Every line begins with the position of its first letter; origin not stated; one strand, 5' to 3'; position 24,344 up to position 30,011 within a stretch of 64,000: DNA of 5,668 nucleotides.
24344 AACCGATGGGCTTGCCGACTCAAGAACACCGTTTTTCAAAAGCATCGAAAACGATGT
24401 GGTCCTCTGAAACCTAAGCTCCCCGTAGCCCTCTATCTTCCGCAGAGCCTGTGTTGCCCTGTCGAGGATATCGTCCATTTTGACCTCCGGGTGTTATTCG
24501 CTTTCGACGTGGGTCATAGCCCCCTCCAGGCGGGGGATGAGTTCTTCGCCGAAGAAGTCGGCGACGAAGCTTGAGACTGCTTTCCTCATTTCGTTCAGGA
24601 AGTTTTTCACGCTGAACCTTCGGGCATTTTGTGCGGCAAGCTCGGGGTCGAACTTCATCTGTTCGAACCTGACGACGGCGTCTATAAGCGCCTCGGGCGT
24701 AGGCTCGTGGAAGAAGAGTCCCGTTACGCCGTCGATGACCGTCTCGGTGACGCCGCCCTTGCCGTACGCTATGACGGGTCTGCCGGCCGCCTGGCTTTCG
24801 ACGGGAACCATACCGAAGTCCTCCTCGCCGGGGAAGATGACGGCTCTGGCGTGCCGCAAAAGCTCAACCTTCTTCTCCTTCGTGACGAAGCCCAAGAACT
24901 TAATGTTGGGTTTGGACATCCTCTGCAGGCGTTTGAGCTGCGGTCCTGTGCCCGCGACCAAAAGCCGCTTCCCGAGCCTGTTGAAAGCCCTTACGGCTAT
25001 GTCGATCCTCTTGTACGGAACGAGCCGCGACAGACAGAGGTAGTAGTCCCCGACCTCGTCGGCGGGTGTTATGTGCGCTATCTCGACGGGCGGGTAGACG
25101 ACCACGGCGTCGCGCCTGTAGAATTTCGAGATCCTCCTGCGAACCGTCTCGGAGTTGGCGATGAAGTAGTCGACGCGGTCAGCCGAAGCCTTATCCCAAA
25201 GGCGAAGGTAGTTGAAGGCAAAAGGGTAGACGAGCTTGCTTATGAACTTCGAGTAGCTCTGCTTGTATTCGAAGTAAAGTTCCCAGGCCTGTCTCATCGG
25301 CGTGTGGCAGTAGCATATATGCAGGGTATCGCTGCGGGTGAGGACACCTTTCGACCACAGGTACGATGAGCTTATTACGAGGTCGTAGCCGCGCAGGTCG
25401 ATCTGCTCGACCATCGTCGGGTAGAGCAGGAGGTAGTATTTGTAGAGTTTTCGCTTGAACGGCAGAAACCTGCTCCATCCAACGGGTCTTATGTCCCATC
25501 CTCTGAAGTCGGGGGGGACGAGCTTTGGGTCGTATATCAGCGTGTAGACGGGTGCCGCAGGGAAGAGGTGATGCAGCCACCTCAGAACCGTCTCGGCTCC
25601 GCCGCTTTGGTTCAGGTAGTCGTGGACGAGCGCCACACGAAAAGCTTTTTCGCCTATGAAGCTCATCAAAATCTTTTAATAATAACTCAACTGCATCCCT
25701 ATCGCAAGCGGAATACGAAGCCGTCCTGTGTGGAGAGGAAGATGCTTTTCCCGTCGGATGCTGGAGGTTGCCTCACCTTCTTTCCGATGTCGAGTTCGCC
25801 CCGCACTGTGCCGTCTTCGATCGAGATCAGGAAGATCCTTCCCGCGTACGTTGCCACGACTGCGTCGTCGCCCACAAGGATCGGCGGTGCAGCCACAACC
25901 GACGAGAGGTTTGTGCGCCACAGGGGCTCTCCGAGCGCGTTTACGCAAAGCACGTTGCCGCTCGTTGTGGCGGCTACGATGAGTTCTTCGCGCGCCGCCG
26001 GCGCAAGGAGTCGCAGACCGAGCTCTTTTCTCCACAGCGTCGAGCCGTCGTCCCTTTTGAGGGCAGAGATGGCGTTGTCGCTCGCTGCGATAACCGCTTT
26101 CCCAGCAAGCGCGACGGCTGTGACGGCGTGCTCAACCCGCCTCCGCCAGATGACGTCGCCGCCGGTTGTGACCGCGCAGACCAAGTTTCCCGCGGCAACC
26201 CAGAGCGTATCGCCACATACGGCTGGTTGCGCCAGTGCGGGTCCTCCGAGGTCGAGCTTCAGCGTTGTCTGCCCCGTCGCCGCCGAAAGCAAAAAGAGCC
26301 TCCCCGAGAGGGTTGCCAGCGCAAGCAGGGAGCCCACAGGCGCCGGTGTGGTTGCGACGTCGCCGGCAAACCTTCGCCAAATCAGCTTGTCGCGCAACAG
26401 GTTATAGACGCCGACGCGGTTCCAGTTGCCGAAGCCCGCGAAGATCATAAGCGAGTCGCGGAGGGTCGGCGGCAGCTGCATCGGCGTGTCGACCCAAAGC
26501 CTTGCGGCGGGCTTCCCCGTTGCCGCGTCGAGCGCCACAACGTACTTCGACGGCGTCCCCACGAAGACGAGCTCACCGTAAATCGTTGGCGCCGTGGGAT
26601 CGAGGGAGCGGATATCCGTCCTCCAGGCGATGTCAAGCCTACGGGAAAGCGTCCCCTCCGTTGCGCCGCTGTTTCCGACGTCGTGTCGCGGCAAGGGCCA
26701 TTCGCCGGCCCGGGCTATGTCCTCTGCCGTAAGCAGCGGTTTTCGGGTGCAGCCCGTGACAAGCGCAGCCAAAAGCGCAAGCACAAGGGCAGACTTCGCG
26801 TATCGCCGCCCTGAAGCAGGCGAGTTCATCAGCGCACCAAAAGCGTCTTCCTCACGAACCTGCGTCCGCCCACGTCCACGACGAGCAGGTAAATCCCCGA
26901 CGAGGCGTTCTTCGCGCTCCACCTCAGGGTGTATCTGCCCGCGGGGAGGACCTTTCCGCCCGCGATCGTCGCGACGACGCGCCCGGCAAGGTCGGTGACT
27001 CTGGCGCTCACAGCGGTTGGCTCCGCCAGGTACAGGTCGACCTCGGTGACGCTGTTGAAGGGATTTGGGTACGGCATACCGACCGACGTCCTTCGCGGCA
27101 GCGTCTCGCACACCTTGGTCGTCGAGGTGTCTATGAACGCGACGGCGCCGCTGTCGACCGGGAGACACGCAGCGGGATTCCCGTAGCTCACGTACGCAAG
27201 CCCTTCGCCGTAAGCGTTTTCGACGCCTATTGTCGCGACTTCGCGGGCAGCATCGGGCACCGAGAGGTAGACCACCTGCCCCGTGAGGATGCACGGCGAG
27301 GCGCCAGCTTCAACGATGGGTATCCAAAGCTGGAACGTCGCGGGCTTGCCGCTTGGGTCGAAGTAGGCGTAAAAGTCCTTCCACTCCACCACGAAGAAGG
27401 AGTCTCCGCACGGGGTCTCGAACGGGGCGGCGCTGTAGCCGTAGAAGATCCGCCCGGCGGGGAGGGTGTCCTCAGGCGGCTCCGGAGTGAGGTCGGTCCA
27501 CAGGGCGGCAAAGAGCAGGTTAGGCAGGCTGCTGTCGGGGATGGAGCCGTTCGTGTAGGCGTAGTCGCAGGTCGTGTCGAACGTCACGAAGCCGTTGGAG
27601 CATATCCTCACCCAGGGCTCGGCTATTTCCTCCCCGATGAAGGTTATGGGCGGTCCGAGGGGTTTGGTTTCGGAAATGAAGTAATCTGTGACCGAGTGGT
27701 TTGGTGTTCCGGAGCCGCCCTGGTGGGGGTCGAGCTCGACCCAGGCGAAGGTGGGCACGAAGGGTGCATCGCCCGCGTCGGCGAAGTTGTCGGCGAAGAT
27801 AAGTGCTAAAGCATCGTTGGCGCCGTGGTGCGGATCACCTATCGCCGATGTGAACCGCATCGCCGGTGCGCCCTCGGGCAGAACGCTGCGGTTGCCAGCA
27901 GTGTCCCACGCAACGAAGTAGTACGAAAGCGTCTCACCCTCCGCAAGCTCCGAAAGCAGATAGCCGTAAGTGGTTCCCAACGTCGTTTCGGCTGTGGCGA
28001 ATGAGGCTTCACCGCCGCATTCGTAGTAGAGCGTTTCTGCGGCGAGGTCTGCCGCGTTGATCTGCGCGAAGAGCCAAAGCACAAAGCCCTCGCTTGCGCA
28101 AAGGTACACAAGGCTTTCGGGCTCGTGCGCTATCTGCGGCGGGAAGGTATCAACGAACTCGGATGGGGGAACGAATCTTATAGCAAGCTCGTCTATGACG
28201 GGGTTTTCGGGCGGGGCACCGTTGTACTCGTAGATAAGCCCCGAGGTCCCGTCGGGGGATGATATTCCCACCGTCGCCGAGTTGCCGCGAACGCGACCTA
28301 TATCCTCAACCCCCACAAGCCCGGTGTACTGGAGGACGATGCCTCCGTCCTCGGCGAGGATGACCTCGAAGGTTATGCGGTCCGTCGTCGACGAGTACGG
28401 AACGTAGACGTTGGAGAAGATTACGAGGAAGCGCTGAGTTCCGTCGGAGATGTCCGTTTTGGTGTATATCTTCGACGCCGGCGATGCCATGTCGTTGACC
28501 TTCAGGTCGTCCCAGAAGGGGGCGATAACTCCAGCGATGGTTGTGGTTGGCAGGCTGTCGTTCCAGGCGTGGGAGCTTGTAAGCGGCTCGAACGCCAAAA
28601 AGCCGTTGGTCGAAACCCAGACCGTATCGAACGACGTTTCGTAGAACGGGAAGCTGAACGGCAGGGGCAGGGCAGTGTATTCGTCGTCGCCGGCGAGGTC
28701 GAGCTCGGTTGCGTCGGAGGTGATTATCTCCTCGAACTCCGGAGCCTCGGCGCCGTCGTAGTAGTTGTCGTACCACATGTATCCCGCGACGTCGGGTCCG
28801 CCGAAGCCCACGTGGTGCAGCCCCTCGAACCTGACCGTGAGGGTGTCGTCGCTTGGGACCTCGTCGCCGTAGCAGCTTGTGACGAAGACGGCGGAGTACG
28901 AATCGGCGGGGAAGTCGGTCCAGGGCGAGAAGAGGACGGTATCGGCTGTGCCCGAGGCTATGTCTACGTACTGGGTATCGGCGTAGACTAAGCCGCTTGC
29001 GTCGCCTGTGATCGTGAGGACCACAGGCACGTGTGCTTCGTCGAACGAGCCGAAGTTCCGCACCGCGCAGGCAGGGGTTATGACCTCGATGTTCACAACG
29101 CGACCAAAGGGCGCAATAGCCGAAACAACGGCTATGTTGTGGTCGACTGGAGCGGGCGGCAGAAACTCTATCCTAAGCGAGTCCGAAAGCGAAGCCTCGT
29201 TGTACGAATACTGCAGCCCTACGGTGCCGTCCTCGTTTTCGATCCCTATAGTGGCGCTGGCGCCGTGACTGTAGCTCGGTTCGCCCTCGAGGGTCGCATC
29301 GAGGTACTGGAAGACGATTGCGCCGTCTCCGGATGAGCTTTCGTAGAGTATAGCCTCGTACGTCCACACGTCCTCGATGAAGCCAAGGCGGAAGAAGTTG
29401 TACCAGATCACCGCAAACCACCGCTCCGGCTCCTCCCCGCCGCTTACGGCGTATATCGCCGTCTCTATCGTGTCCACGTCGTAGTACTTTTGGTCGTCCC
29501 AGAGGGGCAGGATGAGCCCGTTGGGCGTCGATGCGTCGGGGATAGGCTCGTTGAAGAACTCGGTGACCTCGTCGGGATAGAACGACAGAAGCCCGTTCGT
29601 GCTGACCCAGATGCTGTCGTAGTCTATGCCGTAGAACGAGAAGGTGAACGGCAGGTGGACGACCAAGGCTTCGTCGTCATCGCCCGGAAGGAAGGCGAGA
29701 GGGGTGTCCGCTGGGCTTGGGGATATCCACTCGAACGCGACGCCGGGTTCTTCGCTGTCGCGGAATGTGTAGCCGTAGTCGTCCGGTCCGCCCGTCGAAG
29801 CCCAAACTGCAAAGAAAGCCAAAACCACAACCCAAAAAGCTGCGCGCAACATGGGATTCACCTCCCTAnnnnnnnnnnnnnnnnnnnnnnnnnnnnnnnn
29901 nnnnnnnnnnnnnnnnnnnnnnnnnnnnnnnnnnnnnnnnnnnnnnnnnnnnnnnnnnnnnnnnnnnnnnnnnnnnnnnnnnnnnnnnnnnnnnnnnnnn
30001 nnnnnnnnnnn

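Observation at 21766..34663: Ten-gene co-directional cluster coupling TldD/PmbA peptidases, a GT4 transferase, a PQQ lipoprotein, a 1010-aa T9SS cargo, two paralogous zinc-ribbon proteins, a TPR/beta-barrel OMP, a CPA antiporter and apgM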

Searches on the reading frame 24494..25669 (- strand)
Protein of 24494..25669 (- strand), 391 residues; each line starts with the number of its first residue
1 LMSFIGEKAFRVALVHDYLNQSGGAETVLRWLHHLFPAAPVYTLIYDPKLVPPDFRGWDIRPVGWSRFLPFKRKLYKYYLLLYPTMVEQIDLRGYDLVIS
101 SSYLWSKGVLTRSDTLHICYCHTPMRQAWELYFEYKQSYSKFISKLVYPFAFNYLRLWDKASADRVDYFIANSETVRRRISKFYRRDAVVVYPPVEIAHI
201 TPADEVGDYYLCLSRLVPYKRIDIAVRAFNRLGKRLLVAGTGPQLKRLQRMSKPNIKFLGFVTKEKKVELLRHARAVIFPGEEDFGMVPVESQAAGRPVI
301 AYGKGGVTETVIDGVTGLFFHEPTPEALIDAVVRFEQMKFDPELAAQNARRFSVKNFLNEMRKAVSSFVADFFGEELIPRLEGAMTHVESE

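Call 3: search_protein_families(library=pfam, proteins=[window:24494-25669:-], max_evalue=0.01)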
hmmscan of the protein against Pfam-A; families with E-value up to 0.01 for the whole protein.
window:24494-25669:- (391 aa): 5 families
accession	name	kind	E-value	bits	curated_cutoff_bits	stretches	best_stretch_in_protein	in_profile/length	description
PF00534.26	Glycos_transf_1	-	4.1e-26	92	26.4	1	205-350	13-170/172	Glycosyl transferases group 1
PF13692.12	Glyco_trans_1_4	-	2.1e-23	83.6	27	1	210-334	4-138/142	Glycosyl transferases group 1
PF13439.12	Glyco_transf_4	-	3.6e-11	43.8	28.5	1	23-197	2-168/170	Glycosyltransferase Family 4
PF20706.3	GT4-conflict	-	2.5e-05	23.9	26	1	200-314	190-323/385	Family 4 Glycosyltransferase in conflict systems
PF13579.12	Glyco_trans_4_4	-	0.0015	19.4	29.7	1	37-193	15-156/158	Glycosyl transferase 4-like domain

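Call 4: search_protein_families(library=ncbifam, proteins=[window:24494-25669:-], max_evalue=0.01)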
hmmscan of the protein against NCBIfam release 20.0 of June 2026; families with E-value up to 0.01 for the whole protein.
window:24494-25669:- (391 aa): 21 families
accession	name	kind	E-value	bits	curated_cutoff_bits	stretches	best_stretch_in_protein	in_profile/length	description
TIGR03449.1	mycothiol_MshA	equivalog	8.8e-12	44.6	462.5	1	255-337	285-368/406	D-inositol-3-phosphate glycosyltransferase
NF012028.0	PRK15484.1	subfamily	1.1e-10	41.1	618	1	253-358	256-363/380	lipopolysaccharide N-acetylglucosaminyltransferase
NF041010.1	glycosy_Agl16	equivalog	1.2e-10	40.9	575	1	159-350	127-330/352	glycosylation protein Agl16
NF053787.1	GlcN_PG_synth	equivalog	4.9e-09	35.5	480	1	215-357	205-343/361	N-acetylglucosaminyl phosphatidylglycerol synthase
TIGR03999.1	thiol_BshA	equivalog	1.3e-08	34.2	273.7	1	213-326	205-326/375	N-acetyl-alpha-D-glucosaminyl L-malate synthase BshA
TIGR03088.1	stp2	hypoth_equivalog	7.9e-08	31.7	409.05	1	199-358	183-358/374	TIGR03088 family PEP-CTERM/XrtA system glycosyltransferase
NF041876.1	EPS_EpsE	equivalog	1e-07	31.6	400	1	253-357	275-380/389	exopolysaccharide biosynthesis GT4 family glycosyltransferase EpsE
TIGR04047.1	MSMEG_0565_glyc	hypoth_equivalog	2.5e-07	30.1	259.85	1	255-335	258-338/373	MSMEG_0565 family glycosyltransferase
TIGR02149.1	glgA_Coryne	subfamily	4.5e-07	29.3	302.4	1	261-324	271-335/391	glycogen synthase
TIGR04063.1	stp3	hypoth_equivalog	1e-06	27.9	442.05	1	219-353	225-375/397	TIGR04063 family PEP-CTERM/XrtA system glycosyltransferase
NF038255.1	exopoly_VpsD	equivalog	5.6e-06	25.4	300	1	253-362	262-373/381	VpsD family glycosyltransferase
NF047880.1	glyco_SdgA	exception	6.8e-06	24.9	800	1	209-335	317-453/488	serine-aspartate repeat adhesin O-glycosyltransferase SdgA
TIGR04157.1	glyco_rSAM_CFB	subfamily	8.1e-06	25.1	400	1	213-319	233-347/406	TIGR04157 family glycosyltransferase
NF001901.0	PRK00654.1-5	equivalog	1.5e-05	23.7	649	1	209-342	318-460/502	glycogen synthase GlgA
TIGR02095.1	glgA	subfamily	1.9e-05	23.5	328.45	1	212-335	299-438/477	glycogen/starch synthase, ADP-glucose type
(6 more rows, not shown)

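Call 82: search_protein_families(library=padloc, proteins=[window:24494-25669:-], max_evalue=0.001)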
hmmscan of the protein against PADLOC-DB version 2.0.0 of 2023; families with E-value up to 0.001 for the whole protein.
window:24494-25669:- (391 aa): 0 families

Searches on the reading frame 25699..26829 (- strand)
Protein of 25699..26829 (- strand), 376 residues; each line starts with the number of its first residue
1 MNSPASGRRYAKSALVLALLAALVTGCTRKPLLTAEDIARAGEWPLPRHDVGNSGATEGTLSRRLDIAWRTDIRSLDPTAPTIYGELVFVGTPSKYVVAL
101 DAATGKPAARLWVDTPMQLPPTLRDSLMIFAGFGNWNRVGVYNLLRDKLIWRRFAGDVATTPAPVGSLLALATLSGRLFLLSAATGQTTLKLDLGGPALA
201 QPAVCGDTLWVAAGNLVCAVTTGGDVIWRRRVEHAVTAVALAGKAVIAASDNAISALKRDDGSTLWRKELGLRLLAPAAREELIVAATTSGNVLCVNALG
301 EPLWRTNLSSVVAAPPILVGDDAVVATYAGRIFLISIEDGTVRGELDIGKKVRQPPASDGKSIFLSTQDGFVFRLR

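Call 29: find_homologous_proteins(query=window:25699-26829:-)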
Query window:25699-26829:- (376 aa): 40 proteins with E <= 0.001 among 8000 candidates.
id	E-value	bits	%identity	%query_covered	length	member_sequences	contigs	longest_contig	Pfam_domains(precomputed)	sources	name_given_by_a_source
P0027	5.6e-242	820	100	100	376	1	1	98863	PF13360.14,PF13570.14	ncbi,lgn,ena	-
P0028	2.4e-78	282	39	95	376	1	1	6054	PF01011.29,PF07774.20,PF13360.14,PF13570.14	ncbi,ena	-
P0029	1.0e-11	62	29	71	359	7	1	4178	PF01011.29,PF07774.20,PF13360.14,PF13570.14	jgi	-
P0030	1.6e-11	62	26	61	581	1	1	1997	PF01011.29,PF13360.14,PF13570.14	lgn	-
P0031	2.8e-11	61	27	60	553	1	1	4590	PF01011.29,PF13360.14,PF13570.14,PF25293.2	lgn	-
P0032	4.5e-10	57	25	90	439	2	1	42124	PF01011.29,PF13360.14,PF13570.14,PF25293.2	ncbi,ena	-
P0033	7.1e-10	56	29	38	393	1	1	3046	PF01011.29,PF13360.14,PF13570.14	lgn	-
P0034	7.3e-10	56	27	43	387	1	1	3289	PF01011.29,PF13360.14,PF23381.2,PF25292.1,PF13570.14,PF25293.2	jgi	jgi:outer membrane protein assembly factor BamB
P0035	9.1e-10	56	25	72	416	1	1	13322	PF01011.29,PF07774.20,PF13360.14,PF13570.14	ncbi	-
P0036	1.7e-9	55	30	27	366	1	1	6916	PF01011.29,PF13360.14,PF23381.2,PF13570.14,PF25293.2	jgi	jgi:outer membrane protein assembly factor BamB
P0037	8.2e-9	53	28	46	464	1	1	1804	PF01011.29,PF13360.14,PF13570.14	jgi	jgi:outer membrane protein assembly factor BamB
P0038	1.2e-8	52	27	67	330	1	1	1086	PF01011.29,PF13360.14,PF13570.14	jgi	jgi:outer membrane protein assembly factor BamB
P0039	1.3e-8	52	23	95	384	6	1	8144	PF01011.29,PF13360.14,PF23381.2,PF13570.14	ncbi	ncbi:MAG TPA: outer membrane protein assembly factor BamB [Telluria sp.]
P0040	4.2e-8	51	24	61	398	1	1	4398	PF01011.29,PF13360.14,PF13570.14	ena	-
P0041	7.4e-8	50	24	89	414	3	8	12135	PF01011.29,PF07774.20,PF13360.14,PF13570.14,PF25293.2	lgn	-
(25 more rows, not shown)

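Call 30: find_encoding_contigs(protein=P0028, flank=10000, max_places=3)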
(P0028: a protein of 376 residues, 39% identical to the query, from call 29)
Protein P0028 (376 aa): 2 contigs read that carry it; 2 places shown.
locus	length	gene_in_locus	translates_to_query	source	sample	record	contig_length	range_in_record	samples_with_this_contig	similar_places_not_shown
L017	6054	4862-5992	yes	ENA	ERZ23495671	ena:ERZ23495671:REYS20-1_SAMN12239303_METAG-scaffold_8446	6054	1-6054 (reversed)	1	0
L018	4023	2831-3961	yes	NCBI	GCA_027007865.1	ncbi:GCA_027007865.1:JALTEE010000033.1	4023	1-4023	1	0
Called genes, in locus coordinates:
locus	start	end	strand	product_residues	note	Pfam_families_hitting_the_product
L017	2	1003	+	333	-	?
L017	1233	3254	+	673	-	-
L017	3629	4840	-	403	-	PF07992:Pyr_redox_2 (faint), PF01494:FAD_binding_3 (faint), PF01134:GIDA (faint), PF01266:DAO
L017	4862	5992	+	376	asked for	PF01011:PQQ (faint), PF07774:EMC1_C (faint), PF13360:PQQ_2 (weak), PF13570:Beta-prop_ACSF4, PF13360:PQQ_2, PF13570:Beta-prop_ACSF4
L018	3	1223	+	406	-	?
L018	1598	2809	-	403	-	PF07992:Pyr_redox_2 (faint), PF01494:FAD_binding_3 (faint), PF01134:GIDA (faint), PF01266:DAO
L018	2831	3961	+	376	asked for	PF01011:PQQ (faint), PF07774:EMC1_C (faint), PF13360:PQQ_2 (weak), PF13570:Beta-prop_ACSF4, PF13360:PQQ_2, PF13570:Beta-prop_ACSF4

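Call 82: search_protein_families(library=padloc, proteins=[window:25699-26829:-], max_evalue=0.001)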
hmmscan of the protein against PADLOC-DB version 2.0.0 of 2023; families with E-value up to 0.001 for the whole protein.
window:25699-26829:- (376 aa): 0 families

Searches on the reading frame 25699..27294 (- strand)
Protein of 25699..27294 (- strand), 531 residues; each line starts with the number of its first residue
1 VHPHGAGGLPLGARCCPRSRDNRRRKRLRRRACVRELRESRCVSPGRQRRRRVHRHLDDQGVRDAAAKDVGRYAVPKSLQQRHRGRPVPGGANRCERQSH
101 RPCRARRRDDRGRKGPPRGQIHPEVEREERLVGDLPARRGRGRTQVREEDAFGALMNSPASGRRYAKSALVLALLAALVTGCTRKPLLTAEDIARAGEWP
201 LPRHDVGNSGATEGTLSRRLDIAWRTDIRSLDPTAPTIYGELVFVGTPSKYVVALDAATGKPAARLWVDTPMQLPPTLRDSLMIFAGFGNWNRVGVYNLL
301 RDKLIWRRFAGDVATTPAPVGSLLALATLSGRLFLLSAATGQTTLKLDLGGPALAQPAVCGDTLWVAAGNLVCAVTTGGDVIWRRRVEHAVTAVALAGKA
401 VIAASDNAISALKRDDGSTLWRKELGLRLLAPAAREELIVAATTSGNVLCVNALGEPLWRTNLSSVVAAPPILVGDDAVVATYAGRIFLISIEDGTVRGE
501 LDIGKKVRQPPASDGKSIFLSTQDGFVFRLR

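Call 3: search_protein_families(library=pfam, proteins=[window:25699-27294:-], max_evalue=0.01)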
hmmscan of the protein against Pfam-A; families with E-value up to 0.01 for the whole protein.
window:25699-27294:- (531 aa): 3 families
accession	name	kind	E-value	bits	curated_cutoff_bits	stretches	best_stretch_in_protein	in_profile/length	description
PF13360.13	PQQ_2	-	8e-25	88.3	27.6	3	357-530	29-222/233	Outer membrane protein assembly factor BamB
PF13570.13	Beta-prop_ACSF4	-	1e-23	84.7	133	2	369-530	71-241/329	Beta-alanine-activating enzyme, beta-propeller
PF01011.28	PQQ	-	0.00059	19.1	26.7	0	234-270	51-84/595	Glucose/ethanol/alcohol dehydrogenase, beta-propeller domain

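Call 4: search_protein_families(library=ncbifam, proteins=[window:25699-27294:-], max_evalue=0.01)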
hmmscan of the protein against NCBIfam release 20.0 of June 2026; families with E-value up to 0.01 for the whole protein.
window:25699-27294:- (531 aa): 5 families
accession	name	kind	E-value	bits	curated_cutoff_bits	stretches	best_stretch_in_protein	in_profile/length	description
TIGR03300.1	assembly_YfgL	equivalog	4.8e-25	88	285.2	3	430-528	59-158/377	outer membrane protein assembly factor BamB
NF008351.0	PRK11138.1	equivalog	5.1e-13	48.3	423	1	356-491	251-392/394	outer membrane protein assembly factor BamB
TIGR04528.1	acido_non_PQQ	subfamily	4.3e-06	25.8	650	0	393-472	387-470/493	acido-empty-quinoprotein group A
TIGR03075.1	PQQ_enz_alc_DH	subfamily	0.00011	20.9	480.05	0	236-261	471-496/530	PQQ-dependent dehydrogenase, methanol/ethanol family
TIGR03074.1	PQQ_membr_DH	subfamily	0.0099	13.7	832.65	0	235-343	208-301/783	membrane-bound PQQ-dependent dehydrogenase, glucose/quinate/shikimate family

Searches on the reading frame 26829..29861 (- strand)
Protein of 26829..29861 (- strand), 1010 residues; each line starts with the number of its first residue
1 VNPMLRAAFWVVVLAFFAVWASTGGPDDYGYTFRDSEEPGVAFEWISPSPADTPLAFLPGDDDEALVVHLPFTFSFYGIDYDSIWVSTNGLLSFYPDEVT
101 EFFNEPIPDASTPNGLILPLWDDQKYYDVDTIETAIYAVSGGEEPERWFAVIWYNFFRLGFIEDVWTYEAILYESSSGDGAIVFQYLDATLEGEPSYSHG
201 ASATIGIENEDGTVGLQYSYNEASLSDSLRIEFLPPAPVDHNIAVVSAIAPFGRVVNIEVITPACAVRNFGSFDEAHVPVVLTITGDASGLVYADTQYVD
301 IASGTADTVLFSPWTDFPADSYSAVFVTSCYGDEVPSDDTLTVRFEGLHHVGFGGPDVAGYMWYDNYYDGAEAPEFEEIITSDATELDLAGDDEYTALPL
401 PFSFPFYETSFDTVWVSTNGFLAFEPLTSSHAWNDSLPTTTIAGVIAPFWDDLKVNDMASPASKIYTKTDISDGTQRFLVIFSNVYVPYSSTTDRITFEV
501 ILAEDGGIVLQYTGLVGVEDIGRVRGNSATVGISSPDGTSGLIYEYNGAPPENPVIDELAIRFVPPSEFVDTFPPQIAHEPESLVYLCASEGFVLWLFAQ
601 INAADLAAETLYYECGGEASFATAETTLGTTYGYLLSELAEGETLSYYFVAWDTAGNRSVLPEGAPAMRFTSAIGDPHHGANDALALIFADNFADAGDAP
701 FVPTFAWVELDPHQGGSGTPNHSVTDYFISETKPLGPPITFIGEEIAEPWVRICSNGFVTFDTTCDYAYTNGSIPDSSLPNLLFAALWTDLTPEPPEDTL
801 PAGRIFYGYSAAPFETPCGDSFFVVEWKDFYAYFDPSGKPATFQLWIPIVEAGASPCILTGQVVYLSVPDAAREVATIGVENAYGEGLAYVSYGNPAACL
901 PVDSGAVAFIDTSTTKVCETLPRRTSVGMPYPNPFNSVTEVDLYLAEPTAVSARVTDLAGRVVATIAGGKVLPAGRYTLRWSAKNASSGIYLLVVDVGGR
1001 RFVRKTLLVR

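Call 3: search_protein_families(library=pfam, proteins=[window:26829-29861:-], max_evalue=0.01)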
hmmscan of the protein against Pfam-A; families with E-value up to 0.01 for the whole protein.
window:26829-29861:- (1010 aa): 3 families
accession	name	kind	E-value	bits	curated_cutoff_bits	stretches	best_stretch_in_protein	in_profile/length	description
PF06119.19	NIDO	-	1.3e-10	42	25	1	413-459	2-45/186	Nidogen-like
PF18962.6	Por_Secre_tail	-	7.9e-05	23.3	27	1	931-1006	2-73/75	Secretion system C-terminal sorting domain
PF13860.13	FlgD_ig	-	0.0062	16.9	27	0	940-991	13-69/79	FlgD Ig-like domain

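Call 4: search_protein_families(library=ncbifam, proteins=[window:26829-29861:-], max_evalue=0.01)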
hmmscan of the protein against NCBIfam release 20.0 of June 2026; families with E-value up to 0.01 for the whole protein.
window:26829-29861:- (1010 aa): 2 families
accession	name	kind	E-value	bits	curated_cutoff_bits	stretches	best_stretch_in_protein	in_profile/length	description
TIGR04183.1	Por_Secre_tail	domain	2.6e-06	27.3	23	1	931-1005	2-68/72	T9SS type A sorting domain-containing protein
NF052323.1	T9SSA_dep_M6i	equivalog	0.00026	19.1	600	1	931-997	961-1026/1043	T9SS-dependent M6-like inactivated metalloprotease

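Call 82: search_protein_families(library=padloc, proteins=[window:26829-29861:-], max_evalue=0.001)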
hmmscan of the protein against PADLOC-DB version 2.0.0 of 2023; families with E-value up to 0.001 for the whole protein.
window:26829-29861:- (1010 aa): 0 families
